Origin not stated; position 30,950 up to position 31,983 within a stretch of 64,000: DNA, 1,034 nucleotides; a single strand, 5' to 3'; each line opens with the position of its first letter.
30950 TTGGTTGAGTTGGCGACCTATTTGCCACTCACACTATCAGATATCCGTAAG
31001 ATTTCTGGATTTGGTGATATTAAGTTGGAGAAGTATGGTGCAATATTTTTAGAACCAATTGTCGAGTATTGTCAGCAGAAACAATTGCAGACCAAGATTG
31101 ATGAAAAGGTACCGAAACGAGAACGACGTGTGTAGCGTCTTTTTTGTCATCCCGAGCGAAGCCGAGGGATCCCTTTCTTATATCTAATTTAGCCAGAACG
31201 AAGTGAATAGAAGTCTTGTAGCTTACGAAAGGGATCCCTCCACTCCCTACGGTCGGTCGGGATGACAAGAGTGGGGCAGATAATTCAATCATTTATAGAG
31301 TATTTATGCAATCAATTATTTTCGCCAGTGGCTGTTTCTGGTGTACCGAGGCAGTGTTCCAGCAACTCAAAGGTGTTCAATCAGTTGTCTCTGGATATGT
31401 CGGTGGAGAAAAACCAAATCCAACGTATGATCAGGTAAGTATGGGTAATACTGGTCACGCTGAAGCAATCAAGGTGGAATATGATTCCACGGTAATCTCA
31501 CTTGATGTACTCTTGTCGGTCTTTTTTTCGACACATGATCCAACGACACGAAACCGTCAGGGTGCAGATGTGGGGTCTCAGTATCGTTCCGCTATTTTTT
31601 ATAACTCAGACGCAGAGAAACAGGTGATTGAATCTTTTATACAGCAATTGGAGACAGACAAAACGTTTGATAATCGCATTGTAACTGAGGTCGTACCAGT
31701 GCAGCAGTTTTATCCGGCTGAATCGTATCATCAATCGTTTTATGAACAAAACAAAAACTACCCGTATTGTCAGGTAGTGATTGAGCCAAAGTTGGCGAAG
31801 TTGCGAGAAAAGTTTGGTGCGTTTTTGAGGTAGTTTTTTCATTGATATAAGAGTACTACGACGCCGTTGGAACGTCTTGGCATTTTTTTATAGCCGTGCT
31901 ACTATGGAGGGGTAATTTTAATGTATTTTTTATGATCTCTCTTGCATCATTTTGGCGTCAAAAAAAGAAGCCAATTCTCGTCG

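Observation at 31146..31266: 121-nt structured dispersed repeat whose stem arms are swapped relative to a co-oriented core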

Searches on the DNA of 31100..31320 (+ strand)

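Call 34: search_rna_families(source=window, start=31100, end=31320, threshold=evalue, max_evalue=10, show_alignments=3)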
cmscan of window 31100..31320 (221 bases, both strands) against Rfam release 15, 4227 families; matches with E-value up to 10: 5.
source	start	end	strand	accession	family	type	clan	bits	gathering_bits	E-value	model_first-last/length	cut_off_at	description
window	31166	31238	+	RF02266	XIST_intron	Gene; lncRNA;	-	15.8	70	2.8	1-68/68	no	XIST 3' intron conserved motif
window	31143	31268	-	RF03674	MIR5387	Gene; miRNA;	-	15.1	69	2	1-96/96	no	MIR5387 microRNA precursor family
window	31158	31245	-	RF04341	Plastid-psbJ-5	Cis-reg;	CL00152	15.1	53.1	3.8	1-59/59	no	Plastid-psbJ-5 3UTR RNA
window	31166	31238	+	RF04071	MIR2863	Gene; miRNA;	CL00139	13.5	94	6.3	1-113/113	no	MIR2863 microRNA precursor family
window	31164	31240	+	RF03491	mir-3146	Gene; miRNA;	-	13.5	96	8.3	1-79/79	no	mir-3146 microRNA precursor family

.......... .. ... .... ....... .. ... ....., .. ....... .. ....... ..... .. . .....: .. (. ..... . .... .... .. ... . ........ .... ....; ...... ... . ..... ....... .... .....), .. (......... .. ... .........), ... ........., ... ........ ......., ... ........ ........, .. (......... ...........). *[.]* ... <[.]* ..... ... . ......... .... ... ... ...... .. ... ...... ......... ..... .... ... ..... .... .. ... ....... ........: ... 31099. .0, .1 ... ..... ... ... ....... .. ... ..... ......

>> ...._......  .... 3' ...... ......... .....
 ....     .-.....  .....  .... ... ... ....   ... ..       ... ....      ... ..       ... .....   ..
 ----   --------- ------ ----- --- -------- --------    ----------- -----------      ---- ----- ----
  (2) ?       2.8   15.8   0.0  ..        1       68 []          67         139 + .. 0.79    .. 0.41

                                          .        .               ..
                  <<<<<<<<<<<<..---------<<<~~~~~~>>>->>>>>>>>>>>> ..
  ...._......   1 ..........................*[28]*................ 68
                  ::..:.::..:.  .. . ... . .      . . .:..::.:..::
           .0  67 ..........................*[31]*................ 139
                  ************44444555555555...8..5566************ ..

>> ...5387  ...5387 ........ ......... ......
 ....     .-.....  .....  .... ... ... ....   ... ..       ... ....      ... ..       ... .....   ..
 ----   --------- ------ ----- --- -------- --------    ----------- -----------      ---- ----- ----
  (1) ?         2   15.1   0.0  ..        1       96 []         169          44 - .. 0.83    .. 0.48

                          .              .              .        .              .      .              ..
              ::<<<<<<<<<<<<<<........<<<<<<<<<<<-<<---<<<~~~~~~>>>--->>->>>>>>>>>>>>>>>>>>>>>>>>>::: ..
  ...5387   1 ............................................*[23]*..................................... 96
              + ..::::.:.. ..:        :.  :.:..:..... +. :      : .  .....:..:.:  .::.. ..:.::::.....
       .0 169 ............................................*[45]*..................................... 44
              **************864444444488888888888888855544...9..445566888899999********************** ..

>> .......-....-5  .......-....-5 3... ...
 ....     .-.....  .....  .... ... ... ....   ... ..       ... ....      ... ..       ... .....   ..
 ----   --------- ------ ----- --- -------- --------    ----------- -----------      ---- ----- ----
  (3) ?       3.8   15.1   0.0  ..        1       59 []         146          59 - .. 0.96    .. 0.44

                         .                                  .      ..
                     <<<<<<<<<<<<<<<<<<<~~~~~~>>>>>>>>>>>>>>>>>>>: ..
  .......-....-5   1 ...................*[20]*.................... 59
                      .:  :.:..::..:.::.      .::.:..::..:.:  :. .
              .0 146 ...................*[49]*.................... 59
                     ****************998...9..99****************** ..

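Call 61: search_dna_similar(query=window:31140-31272:+, collection=plasmids, mode=distant, max_evalue=1, max_rows=30)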
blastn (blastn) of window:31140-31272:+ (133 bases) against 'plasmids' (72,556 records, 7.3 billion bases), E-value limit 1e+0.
No match.

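Call 62: search_dna_similar(query=window:31140-31272:+, collection=phages, mode=distant, max_evalue=1, max_rows=30)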
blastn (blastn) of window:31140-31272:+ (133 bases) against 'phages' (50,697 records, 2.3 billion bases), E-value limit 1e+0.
No match.

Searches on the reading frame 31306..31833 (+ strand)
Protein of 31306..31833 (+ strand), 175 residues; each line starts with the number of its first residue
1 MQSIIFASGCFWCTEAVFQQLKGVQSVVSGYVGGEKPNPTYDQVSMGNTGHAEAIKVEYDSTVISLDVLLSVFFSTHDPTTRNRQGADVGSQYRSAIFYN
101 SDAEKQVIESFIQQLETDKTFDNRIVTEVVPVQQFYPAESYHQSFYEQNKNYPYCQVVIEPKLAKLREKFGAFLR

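Call 12: find_encoding_contigs(protein=window:31306-31833:+, flank=10000, max_places=10)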
Protein window:31306-31833:+ (175 aa): 9 contigs read that carry it; 1 place shown.
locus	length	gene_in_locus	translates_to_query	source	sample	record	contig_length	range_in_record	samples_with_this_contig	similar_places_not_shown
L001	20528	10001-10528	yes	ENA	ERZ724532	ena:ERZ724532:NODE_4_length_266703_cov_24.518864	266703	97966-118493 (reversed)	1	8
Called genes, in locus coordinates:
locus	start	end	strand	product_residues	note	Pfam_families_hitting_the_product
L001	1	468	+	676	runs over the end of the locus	PF22745:Nlig-Ia, PF01653:DNA_ligase_aden, PF03120:OB_DNA_ligase, PF12826:HHH_2, PF14520:HHH_5, PF00533:BRCT, PF12738:PTCB-BRCT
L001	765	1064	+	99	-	PF02686:GatC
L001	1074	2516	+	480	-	PF01425:Amidase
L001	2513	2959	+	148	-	-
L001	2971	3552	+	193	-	-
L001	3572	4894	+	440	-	PF02481:DNA_processg_A (faint), PF18306:LDcluster4, PF03641:Lysine_decarbox, PF18306:LDcluster4, PF03641:Lysine_decarbox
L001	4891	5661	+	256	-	PF01790:LGT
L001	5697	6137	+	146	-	PF00293:NUDIX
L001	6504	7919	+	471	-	-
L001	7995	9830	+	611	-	PF00270:DEAD, PF04851:ResIII (weak), PF00271:Helicase_C, PF16124:RecQ_Zn_bind, PF09382:RQC, PF00570:HRDC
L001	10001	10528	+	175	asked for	PF01625:PMSR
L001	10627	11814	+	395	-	PF13462:Thioredoxin_4, PF01323:DSBA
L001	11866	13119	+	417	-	PF05958:tRNA_U5-meth_tr, PF02475:TRM5-TYW2_MTfase, PF05175:MTS (weak)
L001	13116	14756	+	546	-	PF02776:TPP_enzyme_N, PF00205:TPP_enzyme_M, PF02775:TPP_enzyme_C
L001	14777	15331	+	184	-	-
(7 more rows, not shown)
